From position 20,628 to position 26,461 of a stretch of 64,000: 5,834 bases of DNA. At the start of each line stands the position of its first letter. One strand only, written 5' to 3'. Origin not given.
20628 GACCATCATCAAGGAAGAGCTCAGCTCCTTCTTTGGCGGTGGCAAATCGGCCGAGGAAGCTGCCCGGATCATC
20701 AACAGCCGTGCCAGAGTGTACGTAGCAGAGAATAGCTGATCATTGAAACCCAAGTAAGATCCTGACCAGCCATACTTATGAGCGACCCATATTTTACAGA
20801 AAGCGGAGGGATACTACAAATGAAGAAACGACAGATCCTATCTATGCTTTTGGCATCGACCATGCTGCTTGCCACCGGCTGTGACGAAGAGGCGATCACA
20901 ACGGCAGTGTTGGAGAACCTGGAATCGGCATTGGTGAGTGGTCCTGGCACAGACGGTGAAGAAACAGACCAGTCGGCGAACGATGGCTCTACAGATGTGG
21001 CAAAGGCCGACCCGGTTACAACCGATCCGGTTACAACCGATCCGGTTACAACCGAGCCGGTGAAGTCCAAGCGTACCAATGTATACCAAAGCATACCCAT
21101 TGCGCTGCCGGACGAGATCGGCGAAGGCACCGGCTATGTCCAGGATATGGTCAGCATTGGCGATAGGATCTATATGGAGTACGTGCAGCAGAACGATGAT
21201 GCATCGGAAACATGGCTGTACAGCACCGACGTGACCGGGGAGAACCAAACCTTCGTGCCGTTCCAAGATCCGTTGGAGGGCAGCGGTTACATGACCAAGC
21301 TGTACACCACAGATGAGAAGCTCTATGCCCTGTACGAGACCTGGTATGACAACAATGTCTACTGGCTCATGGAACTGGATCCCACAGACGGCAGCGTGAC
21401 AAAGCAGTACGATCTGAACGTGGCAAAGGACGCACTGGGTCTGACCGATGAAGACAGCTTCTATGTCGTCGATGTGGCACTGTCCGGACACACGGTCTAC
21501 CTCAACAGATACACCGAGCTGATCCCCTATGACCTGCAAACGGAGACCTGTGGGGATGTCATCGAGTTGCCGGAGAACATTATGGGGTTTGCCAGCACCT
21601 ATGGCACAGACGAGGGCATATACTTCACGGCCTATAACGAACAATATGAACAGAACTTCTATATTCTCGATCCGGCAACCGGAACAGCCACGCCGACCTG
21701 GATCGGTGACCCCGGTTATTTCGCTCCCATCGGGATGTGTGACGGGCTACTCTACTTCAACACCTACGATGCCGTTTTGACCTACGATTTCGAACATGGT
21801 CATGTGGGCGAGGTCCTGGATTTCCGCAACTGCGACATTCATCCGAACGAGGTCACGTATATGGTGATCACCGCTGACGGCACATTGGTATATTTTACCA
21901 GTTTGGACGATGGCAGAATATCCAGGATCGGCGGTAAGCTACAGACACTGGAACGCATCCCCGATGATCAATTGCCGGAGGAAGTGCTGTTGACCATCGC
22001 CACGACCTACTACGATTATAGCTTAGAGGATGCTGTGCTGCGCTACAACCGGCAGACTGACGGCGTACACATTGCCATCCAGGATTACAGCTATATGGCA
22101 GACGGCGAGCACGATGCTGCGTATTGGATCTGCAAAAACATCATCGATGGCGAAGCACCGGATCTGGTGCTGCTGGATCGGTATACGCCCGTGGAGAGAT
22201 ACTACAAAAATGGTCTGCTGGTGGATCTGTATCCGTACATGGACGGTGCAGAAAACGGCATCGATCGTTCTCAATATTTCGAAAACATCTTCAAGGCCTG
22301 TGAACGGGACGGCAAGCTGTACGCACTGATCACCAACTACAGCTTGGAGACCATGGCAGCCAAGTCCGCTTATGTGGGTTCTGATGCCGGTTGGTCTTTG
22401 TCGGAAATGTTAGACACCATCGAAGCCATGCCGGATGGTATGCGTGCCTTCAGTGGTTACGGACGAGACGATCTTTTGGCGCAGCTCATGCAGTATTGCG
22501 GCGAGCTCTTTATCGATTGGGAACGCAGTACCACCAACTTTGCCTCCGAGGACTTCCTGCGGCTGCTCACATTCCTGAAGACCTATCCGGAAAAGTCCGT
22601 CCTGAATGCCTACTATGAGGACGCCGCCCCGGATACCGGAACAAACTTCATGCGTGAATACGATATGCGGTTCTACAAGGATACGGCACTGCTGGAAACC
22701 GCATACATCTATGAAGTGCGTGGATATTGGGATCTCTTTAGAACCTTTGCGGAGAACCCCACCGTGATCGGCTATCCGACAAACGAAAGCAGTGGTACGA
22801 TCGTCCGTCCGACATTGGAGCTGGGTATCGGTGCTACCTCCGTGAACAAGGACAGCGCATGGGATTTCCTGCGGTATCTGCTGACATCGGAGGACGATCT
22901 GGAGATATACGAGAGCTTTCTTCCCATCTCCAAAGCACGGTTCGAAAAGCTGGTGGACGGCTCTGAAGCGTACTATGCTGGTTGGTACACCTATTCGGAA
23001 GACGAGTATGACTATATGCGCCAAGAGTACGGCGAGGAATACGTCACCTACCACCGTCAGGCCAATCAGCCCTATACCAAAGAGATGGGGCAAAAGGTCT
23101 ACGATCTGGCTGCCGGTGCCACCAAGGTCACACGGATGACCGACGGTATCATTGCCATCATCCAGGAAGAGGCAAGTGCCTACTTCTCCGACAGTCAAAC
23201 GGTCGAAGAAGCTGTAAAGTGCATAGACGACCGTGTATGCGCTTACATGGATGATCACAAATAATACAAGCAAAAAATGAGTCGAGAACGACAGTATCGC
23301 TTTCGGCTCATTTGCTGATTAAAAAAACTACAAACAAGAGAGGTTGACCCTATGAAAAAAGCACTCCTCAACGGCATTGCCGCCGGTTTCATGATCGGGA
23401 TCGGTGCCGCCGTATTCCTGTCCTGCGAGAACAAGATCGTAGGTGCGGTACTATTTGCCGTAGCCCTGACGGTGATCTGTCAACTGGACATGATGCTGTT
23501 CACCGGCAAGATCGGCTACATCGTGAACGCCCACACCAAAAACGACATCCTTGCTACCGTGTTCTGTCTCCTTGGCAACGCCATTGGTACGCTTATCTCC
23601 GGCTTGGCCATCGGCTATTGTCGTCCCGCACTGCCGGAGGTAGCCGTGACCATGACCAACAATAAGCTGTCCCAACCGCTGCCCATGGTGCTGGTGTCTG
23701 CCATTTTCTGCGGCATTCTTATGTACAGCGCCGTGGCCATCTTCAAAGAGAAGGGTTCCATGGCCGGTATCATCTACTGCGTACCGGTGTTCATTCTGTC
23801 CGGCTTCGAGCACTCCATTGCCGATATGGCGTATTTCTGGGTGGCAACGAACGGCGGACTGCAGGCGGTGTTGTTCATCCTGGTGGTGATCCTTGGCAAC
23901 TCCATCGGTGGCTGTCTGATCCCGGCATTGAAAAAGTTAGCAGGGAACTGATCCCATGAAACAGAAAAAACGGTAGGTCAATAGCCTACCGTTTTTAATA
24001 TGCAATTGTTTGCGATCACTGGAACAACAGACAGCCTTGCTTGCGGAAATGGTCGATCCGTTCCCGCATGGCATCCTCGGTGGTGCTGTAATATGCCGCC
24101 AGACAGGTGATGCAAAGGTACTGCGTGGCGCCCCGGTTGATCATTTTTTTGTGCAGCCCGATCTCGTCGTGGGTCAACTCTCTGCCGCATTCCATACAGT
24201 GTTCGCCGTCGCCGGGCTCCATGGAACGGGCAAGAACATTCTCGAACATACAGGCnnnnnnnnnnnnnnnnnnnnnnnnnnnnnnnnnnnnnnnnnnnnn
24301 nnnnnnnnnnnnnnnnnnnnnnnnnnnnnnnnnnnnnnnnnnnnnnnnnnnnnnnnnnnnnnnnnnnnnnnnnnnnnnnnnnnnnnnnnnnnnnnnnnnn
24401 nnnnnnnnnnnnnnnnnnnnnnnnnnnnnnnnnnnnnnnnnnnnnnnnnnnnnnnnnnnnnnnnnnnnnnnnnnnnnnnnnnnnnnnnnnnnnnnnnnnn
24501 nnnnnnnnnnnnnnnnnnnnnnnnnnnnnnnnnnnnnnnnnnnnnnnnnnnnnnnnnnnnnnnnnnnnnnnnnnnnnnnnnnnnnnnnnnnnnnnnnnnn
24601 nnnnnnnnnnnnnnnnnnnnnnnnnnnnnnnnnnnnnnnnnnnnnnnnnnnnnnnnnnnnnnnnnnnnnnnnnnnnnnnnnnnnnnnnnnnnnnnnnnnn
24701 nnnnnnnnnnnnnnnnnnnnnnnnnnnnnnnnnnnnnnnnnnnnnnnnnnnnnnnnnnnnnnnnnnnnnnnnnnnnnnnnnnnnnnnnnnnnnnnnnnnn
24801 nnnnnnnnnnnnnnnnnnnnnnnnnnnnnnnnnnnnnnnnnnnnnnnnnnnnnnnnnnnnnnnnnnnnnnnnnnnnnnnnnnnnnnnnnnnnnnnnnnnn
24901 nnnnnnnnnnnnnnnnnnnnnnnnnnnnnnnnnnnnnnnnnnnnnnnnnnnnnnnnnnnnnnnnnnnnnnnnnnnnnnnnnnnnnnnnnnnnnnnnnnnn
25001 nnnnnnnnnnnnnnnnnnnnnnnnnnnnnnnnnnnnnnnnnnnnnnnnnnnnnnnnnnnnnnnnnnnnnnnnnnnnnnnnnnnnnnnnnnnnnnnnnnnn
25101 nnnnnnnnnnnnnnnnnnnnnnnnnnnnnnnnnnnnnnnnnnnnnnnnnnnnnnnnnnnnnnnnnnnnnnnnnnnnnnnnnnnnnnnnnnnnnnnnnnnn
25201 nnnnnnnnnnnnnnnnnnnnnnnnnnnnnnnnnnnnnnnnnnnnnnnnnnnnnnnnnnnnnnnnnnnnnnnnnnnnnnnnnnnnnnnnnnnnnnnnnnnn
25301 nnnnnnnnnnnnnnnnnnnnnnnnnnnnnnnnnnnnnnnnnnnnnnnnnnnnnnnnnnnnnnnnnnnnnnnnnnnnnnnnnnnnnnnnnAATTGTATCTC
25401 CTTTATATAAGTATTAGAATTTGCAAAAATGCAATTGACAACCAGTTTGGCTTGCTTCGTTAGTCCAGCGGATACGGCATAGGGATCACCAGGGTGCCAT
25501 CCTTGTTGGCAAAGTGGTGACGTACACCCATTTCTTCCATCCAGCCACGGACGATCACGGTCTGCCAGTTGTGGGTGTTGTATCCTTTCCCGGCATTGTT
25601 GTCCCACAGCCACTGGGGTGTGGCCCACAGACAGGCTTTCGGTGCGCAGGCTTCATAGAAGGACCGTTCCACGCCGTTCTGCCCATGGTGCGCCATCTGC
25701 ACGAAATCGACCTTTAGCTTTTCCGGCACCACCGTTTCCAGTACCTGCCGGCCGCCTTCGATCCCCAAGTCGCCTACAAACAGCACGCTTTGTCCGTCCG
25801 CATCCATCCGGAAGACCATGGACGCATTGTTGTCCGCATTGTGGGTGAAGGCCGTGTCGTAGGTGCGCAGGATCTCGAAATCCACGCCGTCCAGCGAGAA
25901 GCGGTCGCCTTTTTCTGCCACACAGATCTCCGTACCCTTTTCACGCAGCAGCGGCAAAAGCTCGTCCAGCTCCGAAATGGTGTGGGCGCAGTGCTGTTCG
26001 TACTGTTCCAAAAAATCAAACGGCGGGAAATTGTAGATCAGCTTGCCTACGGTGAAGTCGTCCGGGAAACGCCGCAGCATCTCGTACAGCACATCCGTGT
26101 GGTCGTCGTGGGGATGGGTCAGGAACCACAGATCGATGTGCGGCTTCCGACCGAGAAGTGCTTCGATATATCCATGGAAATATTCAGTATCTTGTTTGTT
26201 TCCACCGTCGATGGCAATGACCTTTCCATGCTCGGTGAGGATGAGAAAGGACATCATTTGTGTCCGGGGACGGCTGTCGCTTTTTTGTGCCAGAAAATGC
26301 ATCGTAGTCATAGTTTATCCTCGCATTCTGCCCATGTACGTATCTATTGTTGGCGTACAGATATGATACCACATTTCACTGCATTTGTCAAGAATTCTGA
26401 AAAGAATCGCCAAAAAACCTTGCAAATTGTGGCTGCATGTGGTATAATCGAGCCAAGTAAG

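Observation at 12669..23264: Composite envelope-transport locus: MalFG-type importer permeases + giant-hairpin HlyD adaptor + MacB-PCD-only 2-TM protein + two propeller-SBP lipoproteins, with no ATPase gene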

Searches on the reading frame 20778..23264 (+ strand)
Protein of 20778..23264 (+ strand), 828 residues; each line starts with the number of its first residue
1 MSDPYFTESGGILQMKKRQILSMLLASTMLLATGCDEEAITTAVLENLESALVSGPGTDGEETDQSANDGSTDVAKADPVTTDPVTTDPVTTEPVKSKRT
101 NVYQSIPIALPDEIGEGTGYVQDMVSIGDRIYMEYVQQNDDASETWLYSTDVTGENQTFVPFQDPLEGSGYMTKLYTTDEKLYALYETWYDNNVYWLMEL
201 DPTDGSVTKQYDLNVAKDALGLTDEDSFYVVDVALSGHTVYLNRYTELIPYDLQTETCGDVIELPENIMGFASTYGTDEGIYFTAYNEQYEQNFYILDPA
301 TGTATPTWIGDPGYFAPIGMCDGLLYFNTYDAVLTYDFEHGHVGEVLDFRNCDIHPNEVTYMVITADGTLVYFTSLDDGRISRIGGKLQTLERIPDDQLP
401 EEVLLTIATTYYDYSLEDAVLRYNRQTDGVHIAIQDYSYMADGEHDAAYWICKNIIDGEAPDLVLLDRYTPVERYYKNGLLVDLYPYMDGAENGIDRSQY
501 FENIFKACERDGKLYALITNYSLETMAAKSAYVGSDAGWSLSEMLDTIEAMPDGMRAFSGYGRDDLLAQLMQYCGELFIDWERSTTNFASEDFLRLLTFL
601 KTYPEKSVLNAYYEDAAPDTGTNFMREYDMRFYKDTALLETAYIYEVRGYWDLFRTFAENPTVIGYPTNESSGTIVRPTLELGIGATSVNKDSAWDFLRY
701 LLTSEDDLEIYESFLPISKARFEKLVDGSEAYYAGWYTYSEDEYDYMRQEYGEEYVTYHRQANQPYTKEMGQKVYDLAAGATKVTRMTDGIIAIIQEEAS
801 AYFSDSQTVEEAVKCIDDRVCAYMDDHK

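Call 4: search_protein_families(library=pfam, proteins=[window:20778-23264:+], max_evalue=0.1)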
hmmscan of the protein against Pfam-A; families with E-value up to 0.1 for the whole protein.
window:20778-23264:+ (828 aa): 2 families
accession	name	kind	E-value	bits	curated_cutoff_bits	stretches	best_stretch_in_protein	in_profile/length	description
PF01547.30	SBP_bac_1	-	0.028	14.8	26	0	455-705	44-304/307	Bacterial extracellular solute-binding protein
PF20541.3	DUF6756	-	0.043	14.2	27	0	125-199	32-107/160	Family of unknown function (DUF6756)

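Call 5: search_protein_families(library=ncbifam, proteins=[window:20778-23264:+], max_evalue=0.1)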
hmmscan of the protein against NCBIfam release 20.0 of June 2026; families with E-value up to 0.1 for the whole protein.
window:20778-23264:+ (828 aa): 0 families

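Call 77: search_protein_families(library=padloc, proteins=[window:20820-23264:+], max_evalue=0.001)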
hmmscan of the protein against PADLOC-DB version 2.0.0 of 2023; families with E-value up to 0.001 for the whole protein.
window:20820-23264:+ (814 aa): 0 families

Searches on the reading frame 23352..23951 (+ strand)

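Call 7: search_protein_families(library=pfam, proteins=[window:23352-23951:+], max_evalue=0.001)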
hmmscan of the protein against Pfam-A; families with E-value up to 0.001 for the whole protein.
window:23352-23951:+ (199 aa): 1 family
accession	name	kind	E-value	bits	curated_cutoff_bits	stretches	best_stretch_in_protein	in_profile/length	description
PF01226.23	Form_Nir_trans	-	4.3e-23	82.4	34.6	1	2-193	19-236/240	Formate/nitrite transporter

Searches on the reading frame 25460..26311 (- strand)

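Call 7: search_protein_families(library=pfam, proteins=[window:25460-26311:-], max_evalue=0.001)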
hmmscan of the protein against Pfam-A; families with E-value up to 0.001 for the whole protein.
window:25460-26311:- (283 aa): 3 families
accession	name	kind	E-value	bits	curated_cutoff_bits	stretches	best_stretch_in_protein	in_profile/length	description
PF00753.33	Lactamase_B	-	1.2e-05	25.8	22.7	1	21-211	8-173/196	Metallo-beta-lactamase superfamily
PF13483.12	Lactamase_B_3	-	0.00018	22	24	1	21-184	9-113/160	Beta-lactamase superfamily domain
PF12706.13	Lactamase_B_2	-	0.00022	21.4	27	1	56-184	28-145/200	Beta-lactamase superfamily domain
